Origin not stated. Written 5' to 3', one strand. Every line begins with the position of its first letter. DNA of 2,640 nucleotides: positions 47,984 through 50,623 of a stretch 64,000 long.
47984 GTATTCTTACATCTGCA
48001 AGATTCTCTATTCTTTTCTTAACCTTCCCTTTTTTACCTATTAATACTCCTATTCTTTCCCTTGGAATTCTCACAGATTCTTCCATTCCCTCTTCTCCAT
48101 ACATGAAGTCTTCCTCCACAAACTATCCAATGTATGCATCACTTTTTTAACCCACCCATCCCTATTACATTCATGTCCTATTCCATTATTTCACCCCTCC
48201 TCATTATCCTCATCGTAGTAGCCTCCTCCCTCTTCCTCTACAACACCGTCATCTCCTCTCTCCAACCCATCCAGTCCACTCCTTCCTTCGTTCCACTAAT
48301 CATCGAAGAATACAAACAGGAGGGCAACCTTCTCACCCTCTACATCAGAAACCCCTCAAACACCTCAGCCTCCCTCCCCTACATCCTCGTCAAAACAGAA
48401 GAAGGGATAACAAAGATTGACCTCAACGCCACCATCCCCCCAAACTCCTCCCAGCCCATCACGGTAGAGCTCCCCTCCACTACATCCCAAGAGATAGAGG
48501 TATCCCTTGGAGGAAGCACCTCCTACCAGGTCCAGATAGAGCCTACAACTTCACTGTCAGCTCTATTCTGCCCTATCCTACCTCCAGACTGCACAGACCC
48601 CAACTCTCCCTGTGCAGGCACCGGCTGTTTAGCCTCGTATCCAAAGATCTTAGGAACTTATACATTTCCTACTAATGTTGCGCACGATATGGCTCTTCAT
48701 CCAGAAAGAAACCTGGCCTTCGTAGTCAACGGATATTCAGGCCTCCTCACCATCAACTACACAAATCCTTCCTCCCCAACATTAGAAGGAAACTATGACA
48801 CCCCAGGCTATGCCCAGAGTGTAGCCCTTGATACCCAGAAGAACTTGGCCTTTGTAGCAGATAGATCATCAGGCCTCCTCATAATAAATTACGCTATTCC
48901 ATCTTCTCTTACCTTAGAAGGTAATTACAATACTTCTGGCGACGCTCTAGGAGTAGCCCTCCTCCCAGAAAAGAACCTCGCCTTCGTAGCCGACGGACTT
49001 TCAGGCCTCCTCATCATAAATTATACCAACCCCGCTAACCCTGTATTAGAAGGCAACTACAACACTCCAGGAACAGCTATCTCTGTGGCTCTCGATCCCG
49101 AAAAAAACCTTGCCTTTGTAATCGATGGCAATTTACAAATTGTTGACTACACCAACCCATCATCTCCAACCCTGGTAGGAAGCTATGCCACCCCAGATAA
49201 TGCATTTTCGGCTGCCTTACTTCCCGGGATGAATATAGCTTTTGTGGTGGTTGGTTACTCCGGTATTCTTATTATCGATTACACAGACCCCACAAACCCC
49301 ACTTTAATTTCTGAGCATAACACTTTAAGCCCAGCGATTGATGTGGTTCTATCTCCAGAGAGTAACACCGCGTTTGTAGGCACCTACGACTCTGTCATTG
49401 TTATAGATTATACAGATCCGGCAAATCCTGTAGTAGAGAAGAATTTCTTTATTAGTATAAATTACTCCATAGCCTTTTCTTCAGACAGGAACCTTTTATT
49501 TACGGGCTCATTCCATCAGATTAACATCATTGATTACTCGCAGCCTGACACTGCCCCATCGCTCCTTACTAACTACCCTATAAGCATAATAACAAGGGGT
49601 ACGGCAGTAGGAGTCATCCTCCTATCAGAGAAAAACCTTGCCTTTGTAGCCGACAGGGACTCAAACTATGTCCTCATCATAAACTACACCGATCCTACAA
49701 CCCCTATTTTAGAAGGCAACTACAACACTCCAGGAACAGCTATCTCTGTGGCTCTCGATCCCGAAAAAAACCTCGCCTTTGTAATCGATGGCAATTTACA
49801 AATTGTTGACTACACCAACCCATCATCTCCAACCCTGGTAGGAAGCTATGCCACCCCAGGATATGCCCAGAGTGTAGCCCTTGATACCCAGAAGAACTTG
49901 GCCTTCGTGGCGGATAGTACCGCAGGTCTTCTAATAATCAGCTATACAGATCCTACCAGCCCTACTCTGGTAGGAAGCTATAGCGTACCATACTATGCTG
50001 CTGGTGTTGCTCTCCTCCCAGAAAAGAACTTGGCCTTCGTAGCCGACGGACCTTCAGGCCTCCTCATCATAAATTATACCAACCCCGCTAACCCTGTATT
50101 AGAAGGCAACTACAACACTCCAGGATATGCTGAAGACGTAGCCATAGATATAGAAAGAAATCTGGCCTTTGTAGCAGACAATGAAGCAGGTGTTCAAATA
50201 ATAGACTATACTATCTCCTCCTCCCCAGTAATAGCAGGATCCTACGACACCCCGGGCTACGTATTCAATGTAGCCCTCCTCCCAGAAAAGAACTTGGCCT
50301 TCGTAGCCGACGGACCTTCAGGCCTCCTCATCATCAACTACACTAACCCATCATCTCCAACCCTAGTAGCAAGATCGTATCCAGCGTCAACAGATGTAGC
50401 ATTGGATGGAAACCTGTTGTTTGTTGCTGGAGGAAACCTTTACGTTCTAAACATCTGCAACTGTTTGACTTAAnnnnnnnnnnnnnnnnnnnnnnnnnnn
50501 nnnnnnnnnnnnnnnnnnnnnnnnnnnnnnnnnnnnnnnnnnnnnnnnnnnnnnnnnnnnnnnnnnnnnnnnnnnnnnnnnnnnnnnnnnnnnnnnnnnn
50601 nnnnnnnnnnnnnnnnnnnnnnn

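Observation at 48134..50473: LVIVD-repeat beta-propeller surface protein built from near-identical DNA duplications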

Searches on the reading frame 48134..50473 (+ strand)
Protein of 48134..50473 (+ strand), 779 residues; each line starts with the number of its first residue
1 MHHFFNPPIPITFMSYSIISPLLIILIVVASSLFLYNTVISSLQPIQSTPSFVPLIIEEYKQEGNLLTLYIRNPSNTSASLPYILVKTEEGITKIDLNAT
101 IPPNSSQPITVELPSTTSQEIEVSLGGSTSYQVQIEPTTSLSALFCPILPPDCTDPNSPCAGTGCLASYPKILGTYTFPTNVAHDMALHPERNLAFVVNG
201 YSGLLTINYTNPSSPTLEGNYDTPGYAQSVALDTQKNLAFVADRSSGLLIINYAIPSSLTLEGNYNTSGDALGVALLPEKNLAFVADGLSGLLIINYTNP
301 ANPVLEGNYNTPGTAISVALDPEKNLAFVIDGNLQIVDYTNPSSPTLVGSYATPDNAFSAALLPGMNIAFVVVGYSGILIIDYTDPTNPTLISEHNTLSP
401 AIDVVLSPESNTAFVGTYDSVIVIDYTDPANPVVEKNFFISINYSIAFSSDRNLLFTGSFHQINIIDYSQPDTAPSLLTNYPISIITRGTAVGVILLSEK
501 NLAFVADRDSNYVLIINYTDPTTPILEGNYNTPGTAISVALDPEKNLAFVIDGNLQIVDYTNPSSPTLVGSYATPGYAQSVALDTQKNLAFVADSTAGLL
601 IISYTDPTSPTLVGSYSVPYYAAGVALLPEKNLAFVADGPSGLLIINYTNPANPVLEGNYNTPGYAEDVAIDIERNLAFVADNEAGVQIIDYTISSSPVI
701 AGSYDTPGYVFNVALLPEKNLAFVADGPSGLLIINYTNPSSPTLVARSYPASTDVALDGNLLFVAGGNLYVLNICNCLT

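Call 7: search_protein_families(library=pfam, proteins=[window:48134-50473:+], max_evalue=0.01)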
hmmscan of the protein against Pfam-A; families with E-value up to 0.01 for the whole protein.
window:48134-50473:+ (779 aa): 2 families
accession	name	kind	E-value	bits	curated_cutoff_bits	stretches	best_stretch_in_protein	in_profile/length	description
PF08309.17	LVIVD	-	1.3e-51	172.1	20.2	8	575-617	1-41/42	LVIVD repeat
PF03178.21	CPSF_A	-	0.0056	16.5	27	0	579-650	132-203/319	CPSF A subunit region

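Call 8: search_protein_families(library=ncbifam, proteins=[window:48134-50473:+], max_evalue=0.01)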
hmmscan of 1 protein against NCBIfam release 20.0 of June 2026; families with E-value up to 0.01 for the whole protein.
window:48134-50473:+ (779 aa): 1 family
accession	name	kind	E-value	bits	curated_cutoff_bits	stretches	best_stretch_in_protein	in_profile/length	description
TIGR04312.1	choice_anch_B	subfamily_domain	8.9e-07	28.5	100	0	643-705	261-325/364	choice-of-anchor B family protein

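Call 9: find_encoding_contigs(protein=window:48134-50473:+, flank=5000, max_places=6)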
Protein window:48134-50473:+ (779 aa): no gene with exactly this product is on record in the collection.

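Call 10: find_homologous_proteins(query=window:48134-50470:+)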
Query window:48134-50470:+ (779 aa): 347 proteins with E <= 0.001 among 8000 candidates; the best 120 are listed.
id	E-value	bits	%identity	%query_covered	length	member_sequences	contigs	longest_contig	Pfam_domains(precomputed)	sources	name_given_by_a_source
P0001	1.9e-201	690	41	68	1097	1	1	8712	PF22494.4,PF13860.13,PF09826.16,PF08309.18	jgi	jgi:hypothetical protein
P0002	4.3e-164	566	36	74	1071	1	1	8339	PF13860.13,PF09826.16,PF08309.18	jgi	jgi:hypothetical protein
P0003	2.1e-155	537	37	78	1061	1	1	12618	PF22494.4,PF16819.12,PF13860.13,PF09826.16,PF08309.18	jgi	jgi:hypothetical protein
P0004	4.1e-155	536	39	73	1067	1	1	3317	PF18962.8,PF13860.13,PF09826.16,PF08309.18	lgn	-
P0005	2.4e-142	494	35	78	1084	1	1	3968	PF05694.18,PF13860.13,PF09826.16,PF08309.18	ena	-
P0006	5.0e-138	480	38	73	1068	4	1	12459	PF22494.4,PF18962.8,PF13860.13,PF09826.16,PF08309.18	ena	-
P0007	4.2e-135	470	37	75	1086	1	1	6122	PF13860.13,PF08309.18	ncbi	-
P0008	7.2e-131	456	44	76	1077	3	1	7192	PF21959.3,PF13860.13,PF08309.18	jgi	jgi:hypothetical protein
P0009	4.8e-126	440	43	71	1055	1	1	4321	PF13860.13,PF09826.16,PF08309.18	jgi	jgi:hypothetical protein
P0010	5.2e-126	440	41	77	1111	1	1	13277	PF13860.13,PF08309.18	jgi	jgi:hypothetical protein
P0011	2.1e-124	435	35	75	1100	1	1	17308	PF13860.13,PF09826.16,PF08309.18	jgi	jgi:hypothetical protein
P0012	1.6e-121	425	35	78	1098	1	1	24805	PF13860.13,PF09826.16,PF08309.18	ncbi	-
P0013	5.9e-120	420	38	73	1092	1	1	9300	PF25832.1,PF13860.13,PF08309.18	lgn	-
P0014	1.1e-119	419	44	73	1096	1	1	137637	PF21959.3,PF16819.12,PF13860.13,PF08309.18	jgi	jgi:hypothetical protein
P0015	1.2e-119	419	37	78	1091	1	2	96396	PF13860.13,PF09826.16,PF08309.18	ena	-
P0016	8.1e-119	416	39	72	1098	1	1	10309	PF13860.13,PF09826.16,PF08309.18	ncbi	-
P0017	1.0e-115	406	37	77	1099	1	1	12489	PF13860.13,PF09826.16,PF08309.18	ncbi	-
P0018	2.5e-115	405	38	79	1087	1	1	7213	PF13860.13,PF08309.18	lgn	-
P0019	1.4e-114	402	39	71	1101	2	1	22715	PF13860.13,PF09826.16,PF08309.18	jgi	jgi:hypothetical protein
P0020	6.2e-114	400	36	70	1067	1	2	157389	PF05694.18,PF13860.13,PF09826.16,PF08309.18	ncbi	-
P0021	1.4e-113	399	37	75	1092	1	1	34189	PF13860.13,PF08309.18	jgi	jgi:hypothetical protein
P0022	1.9e-112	395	39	70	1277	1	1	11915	PF00801.27,PF17892.8,PF13540.13,PF18649.8,PF08309.18,PF18911.7,PF25390.2,PF21027.4,PF22352.3,PF17963.8,PF09826.16,PF05345.19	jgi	-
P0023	1.3e-111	392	33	74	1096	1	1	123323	PF13860.13,PF09826.16,PF08309.18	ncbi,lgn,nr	ncbi:MAG: T9SS type A sorting domain-containing protein [Gemmatimonadales bacterium]|nr:T9SS type A 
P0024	2.7e-111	391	39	73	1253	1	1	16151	PF13860.13,PF09826.16,PF08309.18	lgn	-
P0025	1.1e-110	389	35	72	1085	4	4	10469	PF16819.12,PF13860.13,PF09826.16,PF08309.18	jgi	jgi:hypothetical protein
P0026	1.7e-110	389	39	78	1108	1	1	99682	PF13860.13,PF09826.16,PF08309.18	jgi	jgi:hypothetical protein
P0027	7.2e-110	387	38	75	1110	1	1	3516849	PF09826.16,PF08309.18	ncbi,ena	-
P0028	2.0e-109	385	38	75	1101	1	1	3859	PF13860.13,PF09826.16,PF08309.18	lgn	-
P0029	2.3e-109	385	42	73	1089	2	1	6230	PF21959.3,PF13860.13,PF08309.18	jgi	jgi:hypothetical protein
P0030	2.7e-109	385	38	73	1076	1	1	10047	PF13860.13,PF08309.18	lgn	-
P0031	1.1e-108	383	36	73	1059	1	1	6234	PF18962.8,PF13860.13,PF09826.16,PF08309.18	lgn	-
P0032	2.4e-107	378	39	77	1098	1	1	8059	PF22494.4,PF13860.13,PF09826.16,PF08309.18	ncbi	-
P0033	3.2e-107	378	38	73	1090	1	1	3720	PF13860.13,PF09826.16,PF08309.18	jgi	-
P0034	4.9e-107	377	38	76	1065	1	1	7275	PF13860.13,PF09826.16,PF08309.18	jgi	jgi:hypothetical protein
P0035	1.4e-106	376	41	78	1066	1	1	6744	PF13860.13,PF09826.16,PF08309.18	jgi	jgi:hypothetical protein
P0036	4.6e-106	374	38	71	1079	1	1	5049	PF13860.13,PF09826.16,PF08309.18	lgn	-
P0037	2.1e-105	372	36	70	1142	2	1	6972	PF18204.7,PF08309.18,PF00041.28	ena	-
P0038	1.9e-103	366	41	63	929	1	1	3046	PF13860.13,PF09826.16,PF08309.18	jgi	jgi:hypothetical protein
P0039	2.1e-103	365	36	73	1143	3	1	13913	PF18204.7,PF08309.18,PF00041.28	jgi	-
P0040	2.8e-102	362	34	74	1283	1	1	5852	PF09826.16,PF00395.26,PF08309.18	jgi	-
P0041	1.6e-101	359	45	36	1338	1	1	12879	PF00404.25,PF09826.16,PF08309.18,PF19077.7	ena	-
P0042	2.7e-101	358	37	77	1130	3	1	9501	PF13860.13,PF09826.16,PF08309.18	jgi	jgi:hypothetical protein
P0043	4.1e-101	358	36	77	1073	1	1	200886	PF25832.1,PF13860.13,PF09826.16,PF08309.18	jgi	jgi:hypothetical protein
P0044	3.8e-100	355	34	62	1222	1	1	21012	PF16819.12,PF09826.16,PF08309.18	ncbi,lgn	-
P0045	1.5e-99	353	39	73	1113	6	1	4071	PF13860.13,PF09826.16,PF08309.18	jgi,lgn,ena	-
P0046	1.8e-99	352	35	73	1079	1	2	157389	PF05694.18,PF13860.13,PF09826.16,PF08309.18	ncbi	-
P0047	6.2e-99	351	36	77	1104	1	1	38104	PF13860.13,PF09826.16,PF08309.18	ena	-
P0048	6.9e-99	350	35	80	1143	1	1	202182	PF18204.7,PF08309.18,PF21544.4,PF00041.28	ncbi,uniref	ncbi:MAG: PGF-pre-PGF domain-containing protein [Methanomethylovorans sp.]|uniref:PGF-pre-PGF domain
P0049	1.2e-98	350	33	77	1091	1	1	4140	PF05694.18,PF13860.13,PF09826.16,PF08309.18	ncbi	-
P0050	1.0e-97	347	34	74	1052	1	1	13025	PF13860.13,PF09826.16,PF08309.18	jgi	-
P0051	2.5e-97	345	35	77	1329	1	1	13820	PF05345.19,PF08309.18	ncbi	-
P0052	4.7e-97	344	38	77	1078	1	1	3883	PF13860.13,PF08309.18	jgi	jgi:hypothetical protein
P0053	7.1e-97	344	35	73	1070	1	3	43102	PF13860.13,PF09826.16,PF08309.18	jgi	jgi:hypothetical protein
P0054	4.1e-94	335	37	71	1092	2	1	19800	PF13860.13,PF09826.16,PF08309.18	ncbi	-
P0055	1.7e-93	333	36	71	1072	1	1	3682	PF13860.13,PF09826.16,PF08309.18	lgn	-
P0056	2.5e-93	332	34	74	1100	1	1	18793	PF13860.13,PF08309.18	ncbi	-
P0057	5.4e-93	331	35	70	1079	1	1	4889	PF24327.3,PF09826.16,PF08309.18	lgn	-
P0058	6.0e-93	331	33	78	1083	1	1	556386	PF13860.13,PF09826.16,PF08309.18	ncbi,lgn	ncbi:MAG: T9SS type A sorting domain-containing protein [bacterium]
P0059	6.9e-93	331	36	72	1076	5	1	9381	PF18962.8,PF13860.13,PF09826.16,PF08309.18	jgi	jgi:hypothetical protein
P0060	1.0e-92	330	34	70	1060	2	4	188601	PF18962.8,PF13860.13,PF09826.16,PF08309.18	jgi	jgi:hypothetical protein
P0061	1.0e-92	330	35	74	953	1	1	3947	PF16261.12,PF09826.16,PF08309.18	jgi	jgi:hypothetical protein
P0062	2.4e-92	329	38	73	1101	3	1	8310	PF22494.4,PF18962.8,PF13860.13,PF09826.16,PF08309.18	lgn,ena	-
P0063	2.5e-91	325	31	69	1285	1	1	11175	PF18962.8,PF13860.13,PF09826.16,PF04231.20,PF08309.18,PF22544.3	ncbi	-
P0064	9.7e-91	323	36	77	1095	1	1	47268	PF13860.13,PF09826.16,PF08309.18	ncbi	-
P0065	3.2e-89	318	35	79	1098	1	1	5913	PF13860.13,PF09826.16,PF08309.18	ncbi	-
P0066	5.2e-89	318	35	75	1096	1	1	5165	PF13860.13,PF09826.16,PF08309.18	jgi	jgi:hypothetical protein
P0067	8.7e-88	314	34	72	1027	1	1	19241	PF13860.13,PF09826.16,PF08309.18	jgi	-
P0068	1.3e-87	313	34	73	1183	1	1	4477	PF19190.7,PF09826.16,PF08309.18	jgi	jgi:hypothetical protein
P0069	3.7e-87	312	33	73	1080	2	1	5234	PF16819.12,PF13860.13,PF09826.16,PF08309.18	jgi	jgi:hypothetical protein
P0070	2.1e-86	309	33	71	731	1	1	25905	PF18962.8,PF13860.13,PF09826.16,PF08309.18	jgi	jgi:hypothetical protein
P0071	4.9e-86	308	38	78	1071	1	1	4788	PF18962.8,PF13860.13,PF09826.16,PF08309.18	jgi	jgi:hypothetical protein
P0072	1.8e-85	306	34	73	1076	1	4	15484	PF22494.4,PF13860.13,PF09826.16,PF08309.18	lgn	-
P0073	1.9e-85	306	31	74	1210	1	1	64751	PF05694.18,PF02369.23,PF09826.16,PF08309.18,PF09134.17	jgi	-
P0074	1.3e-84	303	36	73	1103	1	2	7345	PF13860.13,PF09826.16,PF08309.18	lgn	-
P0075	1.4e-84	303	33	77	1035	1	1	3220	PF13860.13,PF09826.16,PF08309.18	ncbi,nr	ncbi:T9SS type A sorting domain-containing protein, partial [bacterium]|nr:T9SS type A sorting domai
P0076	5.4e-84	301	34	75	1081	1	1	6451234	PF13860.13,PF09826.16,PF08309.18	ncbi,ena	-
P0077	1.8e-83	299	36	76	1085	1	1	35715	PF13860.13,PF09826.16,PF08309.18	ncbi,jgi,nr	ncbi:MAG: hypothetical protein MUF59_02750 [Candidatus Krumholzibacteria bacterium]|jgi:hypothetical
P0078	5.6e-83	298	35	76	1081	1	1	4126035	PF13860.13,PF09826.16,PF08309.18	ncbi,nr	ncbi:MAG: T9SS type A sorting domain-containing protein [bacterium]|nr:MAG: T9SS type A sorting doma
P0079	1.7e-82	296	35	76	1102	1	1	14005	PF22494.4,PF13860.13,PF09826.16,PF08309.18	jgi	-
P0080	2.2e-82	296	35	74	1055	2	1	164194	PF13715.13,PF00801.27,PF17802.8,PF27905.1,PF13620.13,PF08309.18,PF22904.4,PF17210.10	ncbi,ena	-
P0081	1.2e-81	293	33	72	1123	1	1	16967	PF13860.13,PF09826.16,PF08309.18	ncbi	-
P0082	1.2e-81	293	34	73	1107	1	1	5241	PF13860.13,PF09826.16,PF08309.18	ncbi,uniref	ncbi:FlgD immunoglobulin-like domain containing protein [Candidatus Eisenbacteria bacterium]|uniref:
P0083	1.4e-81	293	32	73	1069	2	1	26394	PF18962.8,PF13860.13,PF08309.18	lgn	-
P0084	2.3e-79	286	37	64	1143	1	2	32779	PF01650.24,PF09826.16,PF08309.18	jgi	-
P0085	2.9e-79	286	36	71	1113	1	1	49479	PF13860.13,PF09826.16,PF08309.18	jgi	jgi:hypothetical protein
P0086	1.9e-78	283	30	77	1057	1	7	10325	PF16640.12,PF08309.18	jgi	jgi:hypothetical protein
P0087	3.1e-78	282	28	74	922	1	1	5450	PF05694.18,PF16819.12,PF13860.13,PF09826.16,PF08309.18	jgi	jgi:hypothetical protein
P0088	6.1e-78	281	34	77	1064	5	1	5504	PF22494.4,PF18962.8,PF13860.13,PF09826.16,PF08309.18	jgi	jgi:hypothetical protein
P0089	2.8e-77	279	34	77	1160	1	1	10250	PF00404.25,PF09826.16,PF08309.18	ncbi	-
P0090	3.0e-76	276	32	74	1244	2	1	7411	PF09826.16,PF08309.18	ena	-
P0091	4.8e-76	275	33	75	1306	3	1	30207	PF18962.8,PF13860.13,PF09826.16,PF08309.18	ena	-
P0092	8.6e-76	274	43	39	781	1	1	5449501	PF03160.21,PF09826.16,PF08309.18,PF00353.26,PF07483.17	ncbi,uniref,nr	ncbi:hypothetical protein GQR42_09615 [Microcystis aeruginosa FD4]|uniref:Calx-beta domain-containin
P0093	1.1e-75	274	35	73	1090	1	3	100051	PF13860.13,PF08309.18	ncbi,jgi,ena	-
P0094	1.3e-75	273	38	39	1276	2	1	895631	PF03160.21,PF09826.16,PF08309.18,PF14252.12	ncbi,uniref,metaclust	ncbi:DUF4347 domain-containing protein, partial [Microcystis aeruginosa]|uniref:DUF4347 domain-conta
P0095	2.0e-75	273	34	72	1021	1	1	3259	PF22494.4,PF13860.13,PF09826.16,PF08309.18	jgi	jgi:hypothetical protein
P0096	1.1e-74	270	35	75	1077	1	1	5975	PF13860.13,PF09826.16,PF08309.18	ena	-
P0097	1.2e-74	270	33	71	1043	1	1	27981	PF02412.24,PF00404.25,PF09826.16,PF08309.18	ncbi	-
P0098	4.6e-74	268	30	71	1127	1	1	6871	PF05694.18,PF13860.13,PF08309.18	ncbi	-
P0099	5.6e-74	268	35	75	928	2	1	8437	PF05694.18,PF18962.8,PF13860.13,PF09826.16,PF08309.18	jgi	jgi:hypothetical protein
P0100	1.3e-72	264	30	79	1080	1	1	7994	PF08309.18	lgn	-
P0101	1.6e-72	263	35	74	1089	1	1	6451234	PF09826.16,PF08309.18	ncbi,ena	-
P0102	2.1e-72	263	32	70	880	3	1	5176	PF00801.27,PF08309.18,PF18911.7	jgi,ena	-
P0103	2.5e-72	263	38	58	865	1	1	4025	PF13860.13,PF08309.18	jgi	jgi:hypothetical protein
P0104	1.2e-71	260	40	32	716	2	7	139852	PF08309.18,PF17936.8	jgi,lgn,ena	jgi:hypothetical protein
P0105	2.7e-71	259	30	70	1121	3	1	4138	PF18962.8,PF09826.16,PF08309.18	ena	-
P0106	3.1e-71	259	34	73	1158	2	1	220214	PF09826.16,PF08309.18,PF00082.28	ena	-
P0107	3.3e-71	259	31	74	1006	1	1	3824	PF22494.4,PF13860.13,PF09826.16,PF08309.18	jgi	jgi:hypothetical protein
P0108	4.7e-71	258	35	66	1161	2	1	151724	PF03160.21,PF00028.24,PF08309.18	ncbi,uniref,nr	ncbi:cadherin domain-containing protein [Aphanizomenon flos-aquae NRERC-008]|uniref:cadherin domain-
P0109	7.3e-71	258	34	69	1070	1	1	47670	PF13860.13,PF09826.16,PF08309.18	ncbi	ncbi:MAG: FlgD immunoglobulin-like domain containing protein [bacterium]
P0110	8.8e-71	257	34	71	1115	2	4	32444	PF13860.13,PF08309.18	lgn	-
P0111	1.6e-70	257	35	74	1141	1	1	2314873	PF10342.16,PF09826.16,PF08309.18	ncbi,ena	-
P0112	2.0e-70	256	30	74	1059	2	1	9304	PF24817.2,PF13860.13,PF08309.18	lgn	-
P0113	9.3e-70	254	33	76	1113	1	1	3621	PF22352.3,PF09826.16,PF08309.18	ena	-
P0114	1.7e-69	253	38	35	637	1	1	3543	PF09826.16,PF08309.18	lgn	-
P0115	3.4e-67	246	31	73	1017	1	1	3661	PF09826.16,PF08309.18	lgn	-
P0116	6.7e-67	245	43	39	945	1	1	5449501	PF03160.21,PF09826.16,PF08309.18,PF00353.26,PF07483.17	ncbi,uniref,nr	ncbi:Calx-beta domain-containing protein [Microcystis aeruginosa]|uniref:Calx-beta domain-containing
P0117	9.3e-67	244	35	70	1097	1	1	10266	PF09826.16,PF08309.18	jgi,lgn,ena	-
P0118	1.6e-66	243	36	68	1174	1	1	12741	PF13448.12,PF03160.21,PF00028.24,PF08309.18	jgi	jgi:hypothetical protein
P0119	2.0e-66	243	36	68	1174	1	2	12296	PF13448.12,PF03160.21,PF00028.24,PF08309.18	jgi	-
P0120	3.4e-66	242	30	70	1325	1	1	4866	PF07752.17,PF09826.16,PF08309.18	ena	-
